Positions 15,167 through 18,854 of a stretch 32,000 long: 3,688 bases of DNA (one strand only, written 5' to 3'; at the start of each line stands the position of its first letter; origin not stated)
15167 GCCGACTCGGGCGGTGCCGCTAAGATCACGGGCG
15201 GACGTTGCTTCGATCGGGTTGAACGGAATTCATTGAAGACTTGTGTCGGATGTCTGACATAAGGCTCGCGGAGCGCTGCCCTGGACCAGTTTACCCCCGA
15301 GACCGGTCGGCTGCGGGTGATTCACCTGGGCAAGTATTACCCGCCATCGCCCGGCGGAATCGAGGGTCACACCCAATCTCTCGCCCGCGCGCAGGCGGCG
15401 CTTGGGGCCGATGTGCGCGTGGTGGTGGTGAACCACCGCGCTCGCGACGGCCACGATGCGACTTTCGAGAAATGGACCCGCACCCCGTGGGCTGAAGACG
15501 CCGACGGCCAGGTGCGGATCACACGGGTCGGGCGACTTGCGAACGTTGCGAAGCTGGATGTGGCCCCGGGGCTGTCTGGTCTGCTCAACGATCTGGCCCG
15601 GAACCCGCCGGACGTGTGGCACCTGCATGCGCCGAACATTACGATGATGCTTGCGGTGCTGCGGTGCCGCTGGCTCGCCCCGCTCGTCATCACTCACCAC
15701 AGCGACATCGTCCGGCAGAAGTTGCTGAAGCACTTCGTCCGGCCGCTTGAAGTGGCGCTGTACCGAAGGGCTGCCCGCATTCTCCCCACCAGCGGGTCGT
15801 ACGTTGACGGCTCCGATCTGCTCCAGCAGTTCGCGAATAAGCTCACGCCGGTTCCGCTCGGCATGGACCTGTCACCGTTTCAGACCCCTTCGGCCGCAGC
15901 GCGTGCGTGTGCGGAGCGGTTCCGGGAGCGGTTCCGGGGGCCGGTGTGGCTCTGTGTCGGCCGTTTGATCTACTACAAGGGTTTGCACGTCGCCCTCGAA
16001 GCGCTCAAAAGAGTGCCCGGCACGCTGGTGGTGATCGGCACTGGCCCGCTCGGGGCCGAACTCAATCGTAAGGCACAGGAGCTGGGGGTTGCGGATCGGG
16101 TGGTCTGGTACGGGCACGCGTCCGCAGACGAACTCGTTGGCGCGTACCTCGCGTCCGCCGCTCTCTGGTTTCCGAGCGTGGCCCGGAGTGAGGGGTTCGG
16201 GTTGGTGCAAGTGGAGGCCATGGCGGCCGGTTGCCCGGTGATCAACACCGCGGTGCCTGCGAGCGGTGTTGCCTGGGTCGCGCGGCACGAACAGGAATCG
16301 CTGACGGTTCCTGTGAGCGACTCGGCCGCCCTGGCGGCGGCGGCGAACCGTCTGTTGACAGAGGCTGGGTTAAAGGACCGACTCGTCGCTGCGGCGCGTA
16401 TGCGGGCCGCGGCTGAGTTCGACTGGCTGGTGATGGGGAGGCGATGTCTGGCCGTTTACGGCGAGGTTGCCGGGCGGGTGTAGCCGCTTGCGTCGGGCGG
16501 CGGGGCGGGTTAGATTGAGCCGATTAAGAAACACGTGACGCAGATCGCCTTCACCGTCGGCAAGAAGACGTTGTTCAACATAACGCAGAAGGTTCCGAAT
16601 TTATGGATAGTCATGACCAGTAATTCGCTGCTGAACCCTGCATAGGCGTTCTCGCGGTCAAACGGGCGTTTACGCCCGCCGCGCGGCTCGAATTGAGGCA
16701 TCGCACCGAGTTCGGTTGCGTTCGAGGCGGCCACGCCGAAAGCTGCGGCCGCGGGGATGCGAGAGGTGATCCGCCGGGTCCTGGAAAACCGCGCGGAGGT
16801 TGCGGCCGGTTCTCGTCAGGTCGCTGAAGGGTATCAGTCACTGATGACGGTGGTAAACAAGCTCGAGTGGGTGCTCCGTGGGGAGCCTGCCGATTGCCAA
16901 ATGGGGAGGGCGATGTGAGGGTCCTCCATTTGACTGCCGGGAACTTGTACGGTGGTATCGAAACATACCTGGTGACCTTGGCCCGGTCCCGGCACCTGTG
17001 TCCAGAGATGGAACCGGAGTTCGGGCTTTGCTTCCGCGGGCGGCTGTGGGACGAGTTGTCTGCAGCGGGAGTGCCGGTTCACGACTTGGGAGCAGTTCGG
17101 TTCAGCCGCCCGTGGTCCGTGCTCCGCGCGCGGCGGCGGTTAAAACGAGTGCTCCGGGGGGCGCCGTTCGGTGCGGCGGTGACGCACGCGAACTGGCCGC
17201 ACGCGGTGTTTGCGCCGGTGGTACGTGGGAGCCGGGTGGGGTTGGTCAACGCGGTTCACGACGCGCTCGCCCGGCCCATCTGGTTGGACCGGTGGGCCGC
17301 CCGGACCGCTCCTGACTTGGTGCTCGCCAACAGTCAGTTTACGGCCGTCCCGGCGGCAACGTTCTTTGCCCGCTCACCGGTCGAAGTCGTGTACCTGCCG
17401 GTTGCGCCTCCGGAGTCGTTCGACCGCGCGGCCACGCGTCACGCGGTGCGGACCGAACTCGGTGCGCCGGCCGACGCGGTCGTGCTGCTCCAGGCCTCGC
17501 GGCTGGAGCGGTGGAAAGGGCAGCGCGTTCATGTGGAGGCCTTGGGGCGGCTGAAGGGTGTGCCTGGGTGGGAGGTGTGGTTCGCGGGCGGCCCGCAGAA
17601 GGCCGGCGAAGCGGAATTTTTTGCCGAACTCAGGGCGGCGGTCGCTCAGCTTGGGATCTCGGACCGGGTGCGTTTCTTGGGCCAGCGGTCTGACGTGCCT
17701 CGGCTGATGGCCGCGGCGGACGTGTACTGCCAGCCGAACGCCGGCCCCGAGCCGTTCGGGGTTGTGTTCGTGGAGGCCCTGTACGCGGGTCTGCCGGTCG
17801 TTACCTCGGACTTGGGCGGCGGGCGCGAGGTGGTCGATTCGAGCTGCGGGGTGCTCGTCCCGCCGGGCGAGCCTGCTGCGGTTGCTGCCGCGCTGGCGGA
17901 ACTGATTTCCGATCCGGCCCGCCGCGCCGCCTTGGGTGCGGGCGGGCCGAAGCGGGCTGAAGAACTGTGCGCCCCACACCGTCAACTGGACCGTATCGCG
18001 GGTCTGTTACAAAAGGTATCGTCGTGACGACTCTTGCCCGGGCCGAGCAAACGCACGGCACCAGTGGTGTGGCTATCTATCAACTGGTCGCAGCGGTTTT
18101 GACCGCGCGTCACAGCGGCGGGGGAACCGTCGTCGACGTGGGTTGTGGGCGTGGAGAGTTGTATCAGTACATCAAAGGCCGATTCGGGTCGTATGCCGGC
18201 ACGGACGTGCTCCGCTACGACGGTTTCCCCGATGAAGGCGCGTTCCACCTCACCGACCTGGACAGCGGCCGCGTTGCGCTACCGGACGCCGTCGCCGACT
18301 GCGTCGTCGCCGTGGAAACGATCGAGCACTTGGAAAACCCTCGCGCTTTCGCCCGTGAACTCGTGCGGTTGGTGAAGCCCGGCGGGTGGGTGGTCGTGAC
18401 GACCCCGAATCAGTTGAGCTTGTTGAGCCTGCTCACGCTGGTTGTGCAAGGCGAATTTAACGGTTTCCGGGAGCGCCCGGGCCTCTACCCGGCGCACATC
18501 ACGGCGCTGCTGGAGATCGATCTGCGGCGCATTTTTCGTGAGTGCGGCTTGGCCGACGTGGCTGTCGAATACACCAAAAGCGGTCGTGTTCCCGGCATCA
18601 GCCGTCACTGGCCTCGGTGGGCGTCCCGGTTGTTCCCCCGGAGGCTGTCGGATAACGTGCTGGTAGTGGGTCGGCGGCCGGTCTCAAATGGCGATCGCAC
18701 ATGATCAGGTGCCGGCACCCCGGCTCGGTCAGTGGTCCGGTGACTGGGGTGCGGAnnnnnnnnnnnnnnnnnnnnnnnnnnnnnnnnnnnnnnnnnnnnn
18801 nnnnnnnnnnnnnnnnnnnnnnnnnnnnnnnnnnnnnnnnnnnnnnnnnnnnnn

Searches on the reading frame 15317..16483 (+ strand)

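Call 6: search_protein_families(library=pfam, proteins=[window:15317-16483:+], max_evalue=0.01)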
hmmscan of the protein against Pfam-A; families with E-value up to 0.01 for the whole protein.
window:15317-16483:+ (388 aa): 7 families
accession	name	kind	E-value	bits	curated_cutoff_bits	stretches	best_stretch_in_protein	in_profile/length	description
PF00534.26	Glycos_transf_1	-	3.8e-27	95.3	26.4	1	208-361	15-170/172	Glycosyl transferases group 1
PF13692.12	Glyco_trans_1_4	-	5.3e-26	92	27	1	209-348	2-141/142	Glycosyl transferases group 1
PF13579.12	Glyco_trans_4_4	-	1.5e-16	61.6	29.7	1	13-182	1-158/158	Glycosyl transferase 4-like domain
PF13439.12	Glyco_transf_4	-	2.7e-15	57.3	28.5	1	12-185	1-168/170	Glycosyltransferase Family 4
PF20706.3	GT4-conflict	-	6.6e-11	42.2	26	1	205-337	194-340/385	Family 4 Glycosyltransferase in conflict systems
PF13477.12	Glyco_trans_4_2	-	0.00014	22.5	23.4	1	93-158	70-138/139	Glycosyl transferase 4-like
PF13524.12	Glyco_trans_1_2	-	0.0014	19.1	25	1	227-370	6-135/144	Glycosyl transferase-like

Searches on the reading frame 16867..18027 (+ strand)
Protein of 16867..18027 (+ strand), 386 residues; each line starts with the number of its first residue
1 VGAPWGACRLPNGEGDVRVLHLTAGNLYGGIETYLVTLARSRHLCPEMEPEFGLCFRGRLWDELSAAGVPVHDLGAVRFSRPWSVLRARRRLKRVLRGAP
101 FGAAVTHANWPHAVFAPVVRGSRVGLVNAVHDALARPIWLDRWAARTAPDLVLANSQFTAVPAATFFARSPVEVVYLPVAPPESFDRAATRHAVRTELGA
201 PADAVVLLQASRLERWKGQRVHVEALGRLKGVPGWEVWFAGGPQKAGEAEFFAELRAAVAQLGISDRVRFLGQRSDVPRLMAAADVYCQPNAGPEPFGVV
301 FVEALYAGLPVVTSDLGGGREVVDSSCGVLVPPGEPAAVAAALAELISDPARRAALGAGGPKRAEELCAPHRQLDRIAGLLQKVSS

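Call 6: search_protein_families(library=pfam, proteins=[window:16867-18027:+], max_evalue=0.01)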
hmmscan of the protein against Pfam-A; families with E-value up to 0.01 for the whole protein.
window:16867-18027:+ (386 aa): 5 families
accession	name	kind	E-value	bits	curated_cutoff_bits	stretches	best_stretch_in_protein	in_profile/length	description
PF00534.26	Glycos_transf_1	-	1.2e-31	110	26.4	1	195-362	6-171/172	Glycosyl transferases group 1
PF13692.12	Glyco_trans_1_4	-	2e-28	99.9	27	1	206-349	3-142/142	Glycosyl transferases group 1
PF13439.12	Glyco_transf_4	-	9.4e-05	22.9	28.5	1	29-179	2-166/170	Glycosyltransferase Family 4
PF20706.3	GT4-conflict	-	0.00011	21.7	26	1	202-325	195-322/385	Family 4 Glycosyltransferase in conflict systems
PF13579.12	Glyco_trans_4_4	-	0.0014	19.4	29.7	1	44-143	24-115/158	Glycosyl transferase 4-like domain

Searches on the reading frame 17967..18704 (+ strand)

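Call 6: search_protein_families(library=pfam, proteins=[window:17967-18704:+], max_evalue=0.01)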
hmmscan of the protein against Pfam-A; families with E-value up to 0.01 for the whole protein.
window:17967-18704:+ (245 aa): 7 families
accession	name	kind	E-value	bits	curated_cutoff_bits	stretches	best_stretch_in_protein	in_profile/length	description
PF13489.12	Methyltransf_23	-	1.3e-17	64.5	27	1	47-199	18-163/164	Methyltransferase domain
PF08241.18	Methyltransf_11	-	9.8e-13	49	21.2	1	56-144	1-95/95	Methyltransferase domain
PF08242.18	Methyltransf_12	-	2.6e-09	38.1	30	1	56-142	1-98/98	Methyltransferase domain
PF13649.12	Methyltransf_25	-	6.1e-08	33.7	27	1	55-140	1-97/97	Methyltransferase domain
PF13847.12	Methyltransf_31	-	2.7e-06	27.6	27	0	105-150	70-115/145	Methyltransferase domain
PF07021.18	MetW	-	2.2e-05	24.6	21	1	51-149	13-112/193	Methionine biosynthesis protein MetW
PF02353.26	CMAS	-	0.0094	15.7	27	0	50-74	61-85/273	Mycolic acid cyclopropane synthetase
